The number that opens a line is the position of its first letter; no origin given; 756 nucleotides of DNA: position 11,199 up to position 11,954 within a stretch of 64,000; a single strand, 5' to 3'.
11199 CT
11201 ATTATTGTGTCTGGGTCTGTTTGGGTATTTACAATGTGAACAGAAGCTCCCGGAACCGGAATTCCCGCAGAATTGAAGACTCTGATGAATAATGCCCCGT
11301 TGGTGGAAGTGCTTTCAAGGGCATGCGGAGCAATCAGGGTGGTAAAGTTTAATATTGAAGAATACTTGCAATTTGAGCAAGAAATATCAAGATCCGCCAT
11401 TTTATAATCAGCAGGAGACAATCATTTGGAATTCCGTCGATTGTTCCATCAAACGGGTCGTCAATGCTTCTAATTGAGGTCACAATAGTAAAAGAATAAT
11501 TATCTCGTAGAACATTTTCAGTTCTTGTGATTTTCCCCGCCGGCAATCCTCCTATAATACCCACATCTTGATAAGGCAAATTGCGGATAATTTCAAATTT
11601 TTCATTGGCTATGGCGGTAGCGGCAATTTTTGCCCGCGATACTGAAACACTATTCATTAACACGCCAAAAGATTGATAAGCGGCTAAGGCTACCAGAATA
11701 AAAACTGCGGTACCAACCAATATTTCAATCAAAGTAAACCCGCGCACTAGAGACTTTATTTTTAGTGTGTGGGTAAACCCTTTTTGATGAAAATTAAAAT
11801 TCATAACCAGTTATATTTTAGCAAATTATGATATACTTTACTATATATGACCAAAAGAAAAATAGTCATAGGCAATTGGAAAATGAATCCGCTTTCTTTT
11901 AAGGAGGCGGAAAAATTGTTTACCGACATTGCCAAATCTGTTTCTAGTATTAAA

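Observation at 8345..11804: Convergent four-gene pilin operon containing a carboxypeptidase-regulatory-like domain protein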

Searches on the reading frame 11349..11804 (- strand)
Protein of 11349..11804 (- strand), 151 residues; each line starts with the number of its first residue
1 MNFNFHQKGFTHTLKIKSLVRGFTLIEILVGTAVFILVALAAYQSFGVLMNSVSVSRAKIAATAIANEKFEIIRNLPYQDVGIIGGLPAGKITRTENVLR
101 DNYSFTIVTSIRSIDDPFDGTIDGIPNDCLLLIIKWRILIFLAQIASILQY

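Call 5: search_protein_families(library=pfam, proteins=[window:11349-11804:-], max_evalue=0.1)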
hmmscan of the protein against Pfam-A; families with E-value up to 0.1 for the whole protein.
window:11349-11804:- (151 aa): 1 family
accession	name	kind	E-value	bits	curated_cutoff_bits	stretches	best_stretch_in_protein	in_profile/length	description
PF07963.17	N_methyl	-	3.4e-05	23.7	21.2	1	20-43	4-27/27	Prokaryotic N-terminal methylation motif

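Call 6: search_protein_families(library=ncbifam, proteins=[window:11349-11804:-], max_evalue=0.1)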
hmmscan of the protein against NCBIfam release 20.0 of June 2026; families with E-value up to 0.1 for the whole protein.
window:11349-11804:- (151 aa): 7 families
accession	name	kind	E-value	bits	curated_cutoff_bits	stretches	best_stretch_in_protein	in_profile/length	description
TIGR01711.1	gspJ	equivalog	6.4e-07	29.4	64.85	1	21-61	1-41/192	type II secretion system minor pseudopilin GspJ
TIGR01707.1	gspI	equivalog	3.8e-06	27.3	44.35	1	22-70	1-49/101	type II secretion system minor pseudopilin GspI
NF041013.1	T4P_ComGE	equivalog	0.0029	17.6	49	1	20-69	3-52/83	competence type IV pilus minor pilin ComGE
TIGR02532.1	IV_pilin_GFxxxE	domain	0.0029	17.4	16.3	1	21-42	2-23/24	prepilin-type N-terminal cleavage/methylation domain-containing protein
NF007848.0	PRK10557.1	equivalog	0.025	13.9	120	1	18-64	8-54/192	prepilin peptidase-dependent protein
NF041002.1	pilin_ComGF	equivalog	0.04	14.1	80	1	21-48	2-29/139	competence type IV pilus minor pilin ComGF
TIGR01708.2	typeII_sec_gspH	equivalog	0.07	13.1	80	1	21-47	2-28/169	type II secretion system minor pseudopilin GspH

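Call 56: list_cluster_members(proteins=[L084:8001-9368:+, P0003, window:11352-11804:-])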
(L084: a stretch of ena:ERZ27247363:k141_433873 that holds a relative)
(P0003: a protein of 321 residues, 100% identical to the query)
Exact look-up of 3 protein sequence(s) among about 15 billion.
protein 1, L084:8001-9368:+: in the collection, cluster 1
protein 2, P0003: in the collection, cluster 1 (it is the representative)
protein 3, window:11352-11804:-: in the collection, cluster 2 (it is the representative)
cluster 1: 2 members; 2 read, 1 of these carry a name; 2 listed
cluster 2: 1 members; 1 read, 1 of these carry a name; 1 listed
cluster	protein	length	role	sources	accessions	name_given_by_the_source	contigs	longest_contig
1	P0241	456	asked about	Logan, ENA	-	-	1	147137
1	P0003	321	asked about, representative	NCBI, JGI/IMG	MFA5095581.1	MAG: carboxypeptidase regulatory-like domain-containing protein [Candidatus ...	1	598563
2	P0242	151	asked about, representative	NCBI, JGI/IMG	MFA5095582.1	MAG: prepilin-type N-terminal cleavage/methylation domain-containing protein [Candidatus ...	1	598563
